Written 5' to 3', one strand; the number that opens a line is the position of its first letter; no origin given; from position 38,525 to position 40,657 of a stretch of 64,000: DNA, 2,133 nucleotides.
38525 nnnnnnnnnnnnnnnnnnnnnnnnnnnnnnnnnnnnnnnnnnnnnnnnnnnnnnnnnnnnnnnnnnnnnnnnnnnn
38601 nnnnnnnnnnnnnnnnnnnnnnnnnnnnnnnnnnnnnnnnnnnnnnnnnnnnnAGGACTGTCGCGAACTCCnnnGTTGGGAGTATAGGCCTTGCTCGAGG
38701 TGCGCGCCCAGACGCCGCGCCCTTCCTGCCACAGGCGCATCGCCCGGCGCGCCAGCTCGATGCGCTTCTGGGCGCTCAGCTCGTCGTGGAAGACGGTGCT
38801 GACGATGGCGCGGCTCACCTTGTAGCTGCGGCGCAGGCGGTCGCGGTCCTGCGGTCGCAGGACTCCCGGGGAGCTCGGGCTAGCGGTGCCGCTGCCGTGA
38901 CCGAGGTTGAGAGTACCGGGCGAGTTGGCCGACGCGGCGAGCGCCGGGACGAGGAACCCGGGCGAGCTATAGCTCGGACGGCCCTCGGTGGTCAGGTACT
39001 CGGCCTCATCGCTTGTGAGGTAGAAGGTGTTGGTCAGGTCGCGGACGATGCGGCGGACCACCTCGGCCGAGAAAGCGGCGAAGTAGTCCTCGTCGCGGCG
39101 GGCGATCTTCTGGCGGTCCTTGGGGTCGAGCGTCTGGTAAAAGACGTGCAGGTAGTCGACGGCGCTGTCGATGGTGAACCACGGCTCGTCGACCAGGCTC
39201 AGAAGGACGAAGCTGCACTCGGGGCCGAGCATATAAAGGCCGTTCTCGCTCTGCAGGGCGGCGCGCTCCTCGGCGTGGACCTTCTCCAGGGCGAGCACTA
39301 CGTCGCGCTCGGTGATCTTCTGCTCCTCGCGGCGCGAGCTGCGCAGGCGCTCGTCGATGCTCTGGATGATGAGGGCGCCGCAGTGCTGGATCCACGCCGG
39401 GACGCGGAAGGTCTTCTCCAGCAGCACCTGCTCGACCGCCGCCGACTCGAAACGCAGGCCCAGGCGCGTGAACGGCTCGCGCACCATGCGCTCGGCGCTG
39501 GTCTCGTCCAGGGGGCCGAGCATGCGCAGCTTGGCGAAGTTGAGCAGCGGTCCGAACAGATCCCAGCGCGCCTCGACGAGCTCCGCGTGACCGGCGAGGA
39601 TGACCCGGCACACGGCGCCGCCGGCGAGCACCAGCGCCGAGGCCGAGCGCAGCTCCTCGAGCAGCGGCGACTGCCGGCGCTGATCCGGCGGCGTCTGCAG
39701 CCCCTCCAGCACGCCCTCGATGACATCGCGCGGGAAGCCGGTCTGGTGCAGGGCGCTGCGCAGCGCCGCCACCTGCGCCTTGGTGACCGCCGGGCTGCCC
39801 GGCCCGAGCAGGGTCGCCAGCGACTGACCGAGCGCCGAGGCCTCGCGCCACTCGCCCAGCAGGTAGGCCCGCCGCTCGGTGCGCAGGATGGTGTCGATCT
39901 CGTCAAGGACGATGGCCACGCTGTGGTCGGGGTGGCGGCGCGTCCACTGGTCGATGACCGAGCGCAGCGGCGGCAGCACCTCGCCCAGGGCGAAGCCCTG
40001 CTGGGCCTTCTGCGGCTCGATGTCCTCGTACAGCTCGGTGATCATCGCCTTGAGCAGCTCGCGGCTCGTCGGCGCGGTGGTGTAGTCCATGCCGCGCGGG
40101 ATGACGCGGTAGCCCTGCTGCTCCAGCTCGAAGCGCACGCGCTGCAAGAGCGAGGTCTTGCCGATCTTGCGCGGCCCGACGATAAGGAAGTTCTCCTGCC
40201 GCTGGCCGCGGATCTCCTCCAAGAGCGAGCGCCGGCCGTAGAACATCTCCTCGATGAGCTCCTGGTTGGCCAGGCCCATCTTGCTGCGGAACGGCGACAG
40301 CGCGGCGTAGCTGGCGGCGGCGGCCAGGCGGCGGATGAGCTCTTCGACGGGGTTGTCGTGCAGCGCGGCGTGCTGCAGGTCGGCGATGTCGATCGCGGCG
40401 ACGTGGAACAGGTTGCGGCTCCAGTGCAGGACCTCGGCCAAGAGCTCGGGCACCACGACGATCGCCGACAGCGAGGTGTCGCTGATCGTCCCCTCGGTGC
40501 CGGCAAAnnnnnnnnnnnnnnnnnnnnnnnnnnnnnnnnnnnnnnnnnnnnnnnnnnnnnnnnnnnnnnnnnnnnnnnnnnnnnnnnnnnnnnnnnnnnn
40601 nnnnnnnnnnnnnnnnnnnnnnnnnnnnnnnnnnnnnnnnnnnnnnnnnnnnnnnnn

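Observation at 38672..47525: Stand-alone ~2,950-codon gene: N-terminal propeller modules, >1,000 aa of unassigned helical sequence, and a C-terminal P-loop ATPase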

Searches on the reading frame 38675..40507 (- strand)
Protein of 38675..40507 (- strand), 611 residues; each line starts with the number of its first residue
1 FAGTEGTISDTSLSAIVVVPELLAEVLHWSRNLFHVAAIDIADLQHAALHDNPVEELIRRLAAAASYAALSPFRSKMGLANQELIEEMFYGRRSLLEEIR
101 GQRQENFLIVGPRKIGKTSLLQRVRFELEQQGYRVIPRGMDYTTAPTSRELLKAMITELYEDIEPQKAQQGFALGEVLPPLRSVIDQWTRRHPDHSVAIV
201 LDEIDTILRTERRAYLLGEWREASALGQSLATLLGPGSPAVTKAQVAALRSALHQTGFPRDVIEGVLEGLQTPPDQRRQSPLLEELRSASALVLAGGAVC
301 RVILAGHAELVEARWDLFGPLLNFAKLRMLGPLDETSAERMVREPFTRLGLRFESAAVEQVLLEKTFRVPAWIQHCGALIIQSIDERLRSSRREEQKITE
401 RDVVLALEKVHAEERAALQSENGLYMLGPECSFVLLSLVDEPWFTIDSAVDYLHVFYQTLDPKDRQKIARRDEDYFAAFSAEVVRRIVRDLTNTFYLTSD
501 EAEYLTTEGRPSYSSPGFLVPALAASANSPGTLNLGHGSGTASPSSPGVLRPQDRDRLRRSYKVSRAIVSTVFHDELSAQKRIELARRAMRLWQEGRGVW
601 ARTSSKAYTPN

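Call 30: search_solved_structures(query=A3, max_evalue=1, show_alignments=2)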
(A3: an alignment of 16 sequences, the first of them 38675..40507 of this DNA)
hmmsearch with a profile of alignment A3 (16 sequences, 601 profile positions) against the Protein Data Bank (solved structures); distinct sequences matched with E-value up to 1: 1.
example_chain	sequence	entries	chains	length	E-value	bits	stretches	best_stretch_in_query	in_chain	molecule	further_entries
8fnu_A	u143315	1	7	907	0.053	15.1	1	98-217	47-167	KAP NTPase domain-containing protein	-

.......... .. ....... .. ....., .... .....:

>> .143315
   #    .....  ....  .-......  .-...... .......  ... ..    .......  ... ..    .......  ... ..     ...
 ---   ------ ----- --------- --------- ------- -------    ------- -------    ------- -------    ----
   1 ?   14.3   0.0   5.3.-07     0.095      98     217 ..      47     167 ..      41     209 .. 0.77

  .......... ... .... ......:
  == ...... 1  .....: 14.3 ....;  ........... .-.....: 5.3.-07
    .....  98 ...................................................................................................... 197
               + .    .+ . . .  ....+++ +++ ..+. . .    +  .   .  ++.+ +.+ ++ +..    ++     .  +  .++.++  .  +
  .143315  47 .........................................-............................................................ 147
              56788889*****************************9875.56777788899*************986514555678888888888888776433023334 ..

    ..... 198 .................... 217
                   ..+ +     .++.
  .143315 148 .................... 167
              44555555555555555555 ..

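Call 47: search_protein_representatives(protein=window:38675-40507:-)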
Query: 611 residues. Proteins with E-value up to 0.001 (for the whole library): 1010; up to 1e-10: 107; up to 1e-30: 7. The best 150 are listed.
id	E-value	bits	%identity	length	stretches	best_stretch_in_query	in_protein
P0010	0.0e+00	1049.1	80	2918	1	1-607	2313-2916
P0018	7.5e-245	830.5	69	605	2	1-520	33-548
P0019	6.1e-74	266.2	75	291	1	2-183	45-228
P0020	2.2e-40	155.4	62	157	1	435-605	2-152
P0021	6.2e-38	147.3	90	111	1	530-609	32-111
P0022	6.7e-38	147.2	67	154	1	160-260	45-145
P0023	9.2e-32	126.9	47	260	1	348-567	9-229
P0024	2.8e-28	115.4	97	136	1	77-139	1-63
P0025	2.0e-24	102.7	38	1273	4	293-385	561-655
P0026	4.2e-23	98.3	91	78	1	43-99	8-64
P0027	1.6e-21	93.1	33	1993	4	42-157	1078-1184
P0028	2.7e-18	82.5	78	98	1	160-214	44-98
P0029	2.6e-17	79.2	41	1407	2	296-382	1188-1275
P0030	2.8e-16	75.8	31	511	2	249-406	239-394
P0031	3.3e-16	75.6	34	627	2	293-462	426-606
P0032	4.3e-16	75.2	33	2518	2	249-416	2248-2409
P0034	7.0e-16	74.5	32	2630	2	260-414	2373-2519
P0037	1.0e-14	70.6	33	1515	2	283-378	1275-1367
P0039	6.7e-14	68.0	37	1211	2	294-394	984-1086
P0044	1.3e-13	67.0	36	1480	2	34-128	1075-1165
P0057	1.3e-12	63.7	32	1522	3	48-227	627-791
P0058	1.6e-12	63.4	34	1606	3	274-384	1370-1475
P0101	3.1e-11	59.2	32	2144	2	273-388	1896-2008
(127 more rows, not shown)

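Call 48: search_protein_families(library=pfam, proteins=[P0025, P0027, P0029, P0032, P0037, P0039], max_evalue=0.001)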
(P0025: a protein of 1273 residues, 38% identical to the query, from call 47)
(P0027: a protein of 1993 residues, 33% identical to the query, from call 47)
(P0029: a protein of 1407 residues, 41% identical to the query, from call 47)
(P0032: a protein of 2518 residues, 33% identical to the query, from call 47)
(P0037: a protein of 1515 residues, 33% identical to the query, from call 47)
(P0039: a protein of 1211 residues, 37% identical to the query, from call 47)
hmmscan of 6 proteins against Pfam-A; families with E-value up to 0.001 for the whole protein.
P0025 (1273 aa): 10 families
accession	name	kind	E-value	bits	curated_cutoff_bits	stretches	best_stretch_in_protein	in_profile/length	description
PF20703.3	nSTAND1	-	3.5e-24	86.6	27.1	2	923-1138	13-239/379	Novel STAND NTPase 1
PF13401.12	AAA_22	-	8.4e-13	49.2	27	2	463-574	7-122/130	AAA domain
PF13173.12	AAA_14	-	9.1e-12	45.5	27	2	944-1024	5-74/129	AAA domain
PF13191.12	AAA_16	-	4.8e-11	43.9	32.6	2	926-1156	2-147/167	AAA ATPase domain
PF00004.35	AAA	-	2.6e-08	34.8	21.2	0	946-1052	3-97/131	ATPase family associated with various cellular activities (AAA)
PF05673.19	DUF815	-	7.4e-07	29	23.8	0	451-488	43-80/249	Protein of unknown function (DUF815)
PF05621.17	TniB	-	5.3e-06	26.4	22.4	0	939-1071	33-174/189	Bacterial TniB protein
PF01637.24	ATPase_2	-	6.7e-06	26.5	33.2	0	926-976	1-54/225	ATPase domain predominantly from Archaea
PF01926.29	MMR_HSR1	-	1.4e-05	25.6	21.9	0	464-487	2-24/113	50S ribosome-binding GTPase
PF25201.1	nSTAND6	-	0.00028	21.4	27.7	0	927-969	2-46/148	Novel STAND NTPase 6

P0027 (1993 aa): 63 families (the best 25 are shown)
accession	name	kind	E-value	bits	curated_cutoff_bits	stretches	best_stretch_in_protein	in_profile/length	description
PF25175.1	Beta-prop_WDR5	-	1.2e-141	471.7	250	6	417-619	6-210/296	WDR5 beta-propeller domain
PF25173.1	Beta-prop_WDR3_1st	-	2.3e-141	467.9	154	5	319-459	11-151/184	WDR3 first beta-propeller domain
PF25174.1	Beta-prop_THOC3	-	1.1e-138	461.2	305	5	378-492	1-118/272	THOC3 beta-propeller domain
PF00400.38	WD40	-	6.3e-134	431.3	27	13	415-449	5-39/39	WD domain, G-beta repeat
PF24814.1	WD40_Prp19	-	9.1e-102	340.3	320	5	358-533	28-206/281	Prp19 WD40 domain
PF24807.1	WD40_CDC20-Fz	-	1.4e-100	336.8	200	4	46-204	50-213/292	CDC20/Fizzy WD40 domain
PF24817.1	WD40_WDHD1_1st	-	3.5e-96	322.3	109.9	7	468-539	92-163/291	WDHD1 first WD40 domain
PF23414.1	Beta-prop_EML_2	-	6.8e-83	278.5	90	5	101-233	12-145/266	Echinoderm microtubule-associated protein second beta-propeller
PF24105.1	Beta-prop_CAF1B_HIR1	-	2.6e-73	247.6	80.5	7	211-372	69-207/383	CAF1B/HIR1 beta-propeller domain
PF25168.1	Beta-prop_WDR36-Utp21_2nd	-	2e-69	234.9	84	8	47-189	157-299/335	WDR36/Utp21 second beta-propeller domain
PF25172.1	Beta-prop_WDR3_2nd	-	7.1e-69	232.7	140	4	250-409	130-289/293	WDR3 second beta-propeller domain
PF25047.1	Beta-prop_TEP1_2nd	-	2e-67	227.5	89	7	393-533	53-204/255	TEP-1 second beta-propeller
PF25391.1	WD40_Gbeta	-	1.1e-66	225.6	150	5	414-615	136-339/340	G protein beta WD-40 repeat protein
PF12894.13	ANAPC4_WD40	-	1.4e-63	211.5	22.9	6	46-98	37-89/91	Anaphase-promoting complex subunit 4 WD40 domain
PF24805.1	EIF3I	-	9.4e-61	206.1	200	7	377-461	8-92/324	EIF3I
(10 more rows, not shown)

P0029 (1407 aa): 5 families
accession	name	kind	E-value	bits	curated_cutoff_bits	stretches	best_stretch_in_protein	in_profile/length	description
PF07494.17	Reg_prop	-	4.2e-16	57.4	20.4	0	454-472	5-23/24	Two component regulator propeller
PF13401.12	AAA_22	-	3.5e-11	44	27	1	1076-1203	5-127/130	AAA domain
PF20703.3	nSTAND1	-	6e-08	33.2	27.1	1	1056-1262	11-223/379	Novel STAND NTPase 1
PF01637.24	ATPase_2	-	6.1e-06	26.6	33.2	1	1075-1264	19-221/225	ATPase domain predominantly from Archaea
PF13173.12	AAA_14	-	0.00016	22.1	27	1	1077-1163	3-71/129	AAA domain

P0032 (2518 aa): 2 families
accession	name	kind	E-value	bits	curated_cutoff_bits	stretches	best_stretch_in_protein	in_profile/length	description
PF13401.12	AAA_22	-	5.4e-09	36.9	27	1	2176-2299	6-122/130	AAA domain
PF00004.35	AAA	-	2.4e-06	28.4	21.2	1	2180-2284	3-88/131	ATPase family associated with various cellular activities (AAA)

P0037 (1515 aa): 47 families (the best 25 are shown)
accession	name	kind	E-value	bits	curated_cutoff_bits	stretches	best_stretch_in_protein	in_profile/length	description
PF25174.1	Beta-prop_THOC3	-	3.6e-91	305.4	305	3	88-317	43-271/272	THOC3 beta-propeller domain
PF24814.1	WD40_Prp19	-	5.3e-78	262.3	320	5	177-337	51-213/281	Prp19 WD40 domain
PF25173.1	Beta-prop_WDR3_1st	-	6.2e-73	244.9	154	5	81-246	19-184/184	WDR3 first beta-propeller domain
PF00400.38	WD40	-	3.2e-69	226.9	27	6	86-118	6-38/39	WD domain, G-beta repeat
PF23414.1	Beta-prop_EML_2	-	1.1e-63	215.6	90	4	95-252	2-159/266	Echinoderm microtubule-associated protein second beta-propeller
PF24807.1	WD40_CDC20-Fz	-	2.6e-58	198.1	200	4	133-340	51-262/292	CDC20/Fizzy WD40 domain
PF25175.1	Beta-prop_WDR5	-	5.8e-53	180.5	250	4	88-295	7-216/296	WDR5 beta-propeller domain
PF12894.13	ANAPC4_WD40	-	7.8e-49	164.3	22.9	2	438-522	3-88/91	Anaphase-promoting complex subunit 4 WD40 domain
PF24817.1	WD40_WDHD1_1st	-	1.3e-48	166.1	109.9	2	88-366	2-288/291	WDHD1 first WD40 domain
PF25168.1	Beta-prop_WDR36-Utp21_2nd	-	2.6e-42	145.8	84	3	177-276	200-299/335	WDR36/Utp21 second beta-propeller domain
PF24805.1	EIF3I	-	4.2e-41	141.6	200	2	183-274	18-109/324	EIF3I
PF25391.1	WD40_Gbeta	-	2.4e-39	135.7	150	4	176-455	56-337/340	G protein beta WD-40 repeat protein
PF24105.1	Beta-prop_CAF1B_HIR1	-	3.2e-36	125.5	80.5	4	182-251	137-206/383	CAF1B/HIR1 beta-propeller domain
PF24796.1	WDR55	-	5e-35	121.4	200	4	472-618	7-159/296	WDR55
PF25172.1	Beta-prop_WDR3_2nd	-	7.6e-34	117.7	140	3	87-203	171-287/293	WDR3 second beta-propeller domain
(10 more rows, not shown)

P0039 (1211 aa): 43 families (the best 25 are shown)
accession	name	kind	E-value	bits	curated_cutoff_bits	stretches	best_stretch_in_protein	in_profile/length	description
PF25174.1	Beta-prop_THOC3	-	9.8e-69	231.8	305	4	17-130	159-271/272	THOC3 beta-propeller domain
PF25173.1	Beta-prop_WDR3_1st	-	1.9e-62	210.7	154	3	2-154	12-154/184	WDR3 first beta-propeller domain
PF00400.38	WD40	-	1.8e-58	192.9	27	6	30-57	12-39/39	WD domain, G-beta repeat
PF24814.1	WD40_Prp19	-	1.3e-55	188.9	320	3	179-320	141-281/281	Prp19 WD40 domain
PF25175.1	Beta-prop_WDR5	-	1.2e-52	179.5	250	3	179-313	58-193/296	WDR5 beta-propeller domain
PF24817.1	WD40_WDHD1_1st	-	5.1e-45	154.3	109.9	4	179-255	92-168/291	WDHD1 first WD40 domain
PF24807.1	WD40_CDC20-Fz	-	3.5e-39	135.3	200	2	215-377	51-215/292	CDC20/Fizzy WD40 domain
PF23414.1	Beta-prop_EML_2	-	6e-38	131.2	90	2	220-377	3-159/266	Echinoderm microtubule-associated protein second beta-propeller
PF25168.1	Beta-prop_WDR36-Utp21_2nd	-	4.3e-35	122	84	3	230-371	172-311/335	WDR36/Utp21 second beta-propeller domain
PF25391.1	WD40_Gbeta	-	2.8e-31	109.2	150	4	180-275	191-288/340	G protein beta WD-40 repeat protein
PF24105.1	Beta-prop_CAF1B_HIR1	-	2e-28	99.9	80.5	4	77-165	136-223/383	CAF1B/HIR1 beta-propeller domain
PF12894.13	ANAPC4_WD40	-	7e-27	93.9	22.9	1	29-67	38-76/91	Anaphase-promoting complex subunit 4 WD40 domain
PF24805.1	EIF3I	-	7.1e-26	91.5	200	3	179-274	16-110/324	EIF3I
PF25172.1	Beta-prop_WDR3_2nd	-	9.8e-26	91.1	140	3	32-144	2-111/293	WDR3 second beta-propeller domain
PF23393.2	Beta-prop_WDR90_POC16_2nd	-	1.9e-25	90.1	60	4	39-143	4-108/291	WDR90/POC16, second beta-propeller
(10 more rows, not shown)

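Call 49: search_protein_families(library=pfam, proteins=[P0034, P0101, P0044, P0057, P0058], max_evalue=0.001)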
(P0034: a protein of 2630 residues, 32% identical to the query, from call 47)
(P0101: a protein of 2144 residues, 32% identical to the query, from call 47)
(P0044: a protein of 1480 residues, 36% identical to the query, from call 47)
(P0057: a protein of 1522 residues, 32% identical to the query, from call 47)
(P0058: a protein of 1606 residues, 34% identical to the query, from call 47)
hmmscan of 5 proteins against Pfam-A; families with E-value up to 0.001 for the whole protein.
P0034 (2630 aa): 3 families
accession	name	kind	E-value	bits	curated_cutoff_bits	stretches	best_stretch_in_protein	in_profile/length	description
PF13401.12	AAA_22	-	8.6e-11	42.7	27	1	2291-2417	7-126/130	AAA domain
PF05729.18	NACHT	-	8.5e-05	22.9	26.7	1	2291-2395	2-110/167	NACHT domain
PF23748.1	Beta-prop_LRRK2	-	0.0009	18.8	26.9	0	305-363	75-138/359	LRRK2 beta propeller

P0101 (2144 aa): 10 families
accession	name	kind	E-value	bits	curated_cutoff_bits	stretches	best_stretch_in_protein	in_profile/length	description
PF13185.12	GAF_2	-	1.3e-57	194.2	28.6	4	1334-1485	4-136/136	GAF domain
PF01590.32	GAF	-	3.4e-57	193.1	22.4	4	1152-1302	5-132/133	GAF domain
PF08323.17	Glyco_transf_5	-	3.4e-38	132.1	22.7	1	14-196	59-237/239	Starch synthase catalytic domain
PF13492.12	GAF_3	-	6.6e-27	94.9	27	2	788-940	1-128/129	GAF domain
PF20703.3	nSTAND1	-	5.5e-10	39.9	27.1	1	1783-1991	12-225/379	Novel STAND NTPase 1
PF00534.26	Glycos_transf_1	-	7.4e-10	39.1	26.4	1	254-405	15-159/172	Glycosyl transferases group 1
PF13401.12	AAA_22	-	2e-09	38.3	27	1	1805-1931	7-129/130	AAA domain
PF13692.12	Glyco_trans_1_4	-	3.9e-08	34.1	27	1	255-372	2-118/142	Glycosyl transferases group 1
PF13191.12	AAA_16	-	1.3e-05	26.2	32.6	1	1787-1911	2-161/167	AAA ATPase domain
PF01637.24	ATPase_2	-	0.00037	20.8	33.2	0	1787-1994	1-224/225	ATPase domain predominantly from Archaea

P0044 (1480 aa): 7 families
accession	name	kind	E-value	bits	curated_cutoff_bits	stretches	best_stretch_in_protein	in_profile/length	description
PF07494.17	Reg_prop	-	5.4e-61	195.1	20.4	2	26-49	1-24/24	Two component regulator propeller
PF08450.18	SGL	-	4.5e-10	40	26.3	0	208-307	9-105/246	SMP-30/Gluconolactonase/LRE-like region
PF13401.12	AAA_22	-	1.1e-08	35.9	27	1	1145-1270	9-123/130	AAA domain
PF24684.1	Vgb_lyase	-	1.2e-08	34.5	50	1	337-480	17-155/290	Virginiamycin B lyase family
PF05621.17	TniB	-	1.3e-06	28.5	22.4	1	1131-1270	25-162/189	Bacterial TniB protein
PF16819.11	DUF5074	-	6.1e-05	22.7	27.2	0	509-557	184-238/353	Domain of unknown function (DUF5074)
PF13191.12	AAA_16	-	0.00088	20.2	32.6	0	1131-1250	14-154/167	AAA ATPase domain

P0057 (1522 aa): 11 families
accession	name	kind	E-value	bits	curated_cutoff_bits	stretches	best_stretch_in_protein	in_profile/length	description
PF13401.12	AAA_22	-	3.4e-22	79.6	27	2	683-807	9-130/130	AAA domain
PF01637.24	ATPase_2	-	7.6e-12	45.9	33.2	1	1183-1320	1-155/225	ATPase domain predominantly from Archaea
PF20703.3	nSTAND1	-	1.9e-10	41.4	27.1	2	1181-1408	14-247/379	Novel STAND NTPase 1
PF13191.12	AAA_16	-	6e-09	37.1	32.6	0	663-778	2-153/167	AAA ATPase domain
PF00004.35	AAA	-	7.4e-09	36.6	21.2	1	684-812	3-119/131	ATPase family associated with various cellular activities (AAA)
PF13173.12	AAA_14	-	1.1e-08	35.6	27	0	1202-1321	5-99/129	AAA domain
PF14516.12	AAA_35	-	2.5e-08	33.6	27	0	1272-1389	122-238/331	AAA-like domain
PF05621.17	TniB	-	1.2e-07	31.8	22.4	1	680-806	36-168/189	Bacterial TniB protein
PF01337.24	Barstar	-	2.4e-06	27.8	23.4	0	710-788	2-81/96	Barstar (barnase inhibitor)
PF02635.20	DsrE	-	1.6e-05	25.5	22.7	0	755-810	32-89/116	DsrE/DsrF-like family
PF05729.18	NACHT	-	0.00096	19.5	26.7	0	1204-1293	5-97/167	NACHT domain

P0058 (1606 aa): 8 families
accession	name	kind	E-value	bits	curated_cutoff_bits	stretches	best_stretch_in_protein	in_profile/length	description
PF07494.17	Reg_prop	-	1.4e-20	71.1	20.4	0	315-339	1-24/24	Two component regulator propeller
PF13401.12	AAA_22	-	3.4e-13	50.5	27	1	1274-1402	7-127/130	AAA domain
PF20703.3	nSTAND1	-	2.7e-09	37.6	27.1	1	1252-1463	11-225/379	Novel STAND NTPase 1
PF01344.31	Kelch_1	-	0.00012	21.9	20.1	0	527-539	29-41/46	Kelch motif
PF00004.35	AAA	-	0.00014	22.8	21.2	1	1275-1371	1-73/131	ATPase family associated with various cellular activities (AAA)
PF13191.12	AAA_16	-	0.00017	22.5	32.6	1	1257-1369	2-146/167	AAA ATPase domain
PF13173.12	AAA_14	-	0.00083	19.8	27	0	1275-1315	5-42/129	AAA domain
PF01637.24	ATPase_2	-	0.00099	19.4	33.2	0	1269-1465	16-223/225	ATPase domain predominantly from Archaea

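Call 61: list_cluster_members(proteins=[P0027, P0029, P0032, P0034, P0037, P0044, P0058, P0101, P0025, P0016])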
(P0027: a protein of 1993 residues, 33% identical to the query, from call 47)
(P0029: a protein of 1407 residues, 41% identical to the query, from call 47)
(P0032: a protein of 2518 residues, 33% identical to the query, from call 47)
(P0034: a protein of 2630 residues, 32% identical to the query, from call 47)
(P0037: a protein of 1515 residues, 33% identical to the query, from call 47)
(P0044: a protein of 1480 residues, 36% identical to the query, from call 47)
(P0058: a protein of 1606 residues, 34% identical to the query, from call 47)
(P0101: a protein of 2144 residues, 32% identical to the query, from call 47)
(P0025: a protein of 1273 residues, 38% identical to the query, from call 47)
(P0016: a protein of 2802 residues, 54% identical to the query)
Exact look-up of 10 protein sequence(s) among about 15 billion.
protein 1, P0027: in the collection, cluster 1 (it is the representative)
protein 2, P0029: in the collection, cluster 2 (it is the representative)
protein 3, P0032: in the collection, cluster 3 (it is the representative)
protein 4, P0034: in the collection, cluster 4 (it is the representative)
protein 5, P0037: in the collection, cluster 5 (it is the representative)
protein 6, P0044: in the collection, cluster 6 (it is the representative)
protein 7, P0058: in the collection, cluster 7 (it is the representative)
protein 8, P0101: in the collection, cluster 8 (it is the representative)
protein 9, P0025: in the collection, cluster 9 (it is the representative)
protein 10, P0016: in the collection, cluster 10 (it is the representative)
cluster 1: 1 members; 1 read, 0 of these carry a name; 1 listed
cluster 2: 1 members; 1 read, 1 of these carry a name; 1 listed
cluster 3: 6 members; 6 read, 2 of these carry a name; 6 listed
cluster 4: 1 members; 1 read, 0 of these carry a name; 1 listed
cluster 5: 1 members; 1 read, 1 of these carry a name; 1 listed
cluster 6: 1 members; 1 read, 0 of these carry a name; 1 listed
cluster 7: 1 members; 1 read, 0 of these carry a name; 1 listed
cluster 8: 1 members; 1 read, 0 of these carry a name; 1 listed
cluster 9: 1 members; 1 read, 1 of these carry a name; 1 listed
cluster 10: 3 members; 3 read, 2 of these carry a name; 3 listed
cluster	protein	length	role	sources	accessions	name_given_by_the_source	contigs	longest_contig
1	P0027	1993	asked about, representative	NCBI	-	-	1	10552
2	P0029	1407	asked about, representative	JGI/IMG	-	ligand-binding sensor domain-containing protein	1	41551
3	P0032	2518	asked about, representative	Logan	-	-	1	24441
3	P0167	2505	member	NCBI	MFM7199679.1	MAG: AAA family ATPase [Myxococcota bacterium]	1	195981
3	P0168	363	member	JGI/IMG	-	hypothetical protein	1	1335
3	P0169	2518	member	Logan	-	-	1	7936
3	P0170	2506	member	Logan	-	-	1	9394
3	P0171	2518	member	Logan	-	-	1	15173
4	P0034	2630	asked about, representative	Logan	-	-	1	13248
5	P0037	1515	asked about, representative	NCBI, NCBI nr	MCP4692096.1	MAG: hypothetical protein GY859_28885 [Desulfobacterales bacterium] | hypothetical protein [Desulfobacterales bacterium]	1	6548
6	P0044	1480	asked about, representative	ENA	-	-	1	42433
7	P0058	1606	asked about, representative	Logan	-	-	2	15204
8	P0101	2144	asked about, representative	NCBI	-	-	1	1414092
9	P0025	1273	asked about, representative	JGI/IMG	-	hypothetical protein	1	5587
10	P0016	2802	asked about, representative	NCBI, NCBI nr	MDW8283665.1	MAG: ATP-binding protein [Myxococcales bacterium] | ATP-binding protein [Myxococcales bacterium]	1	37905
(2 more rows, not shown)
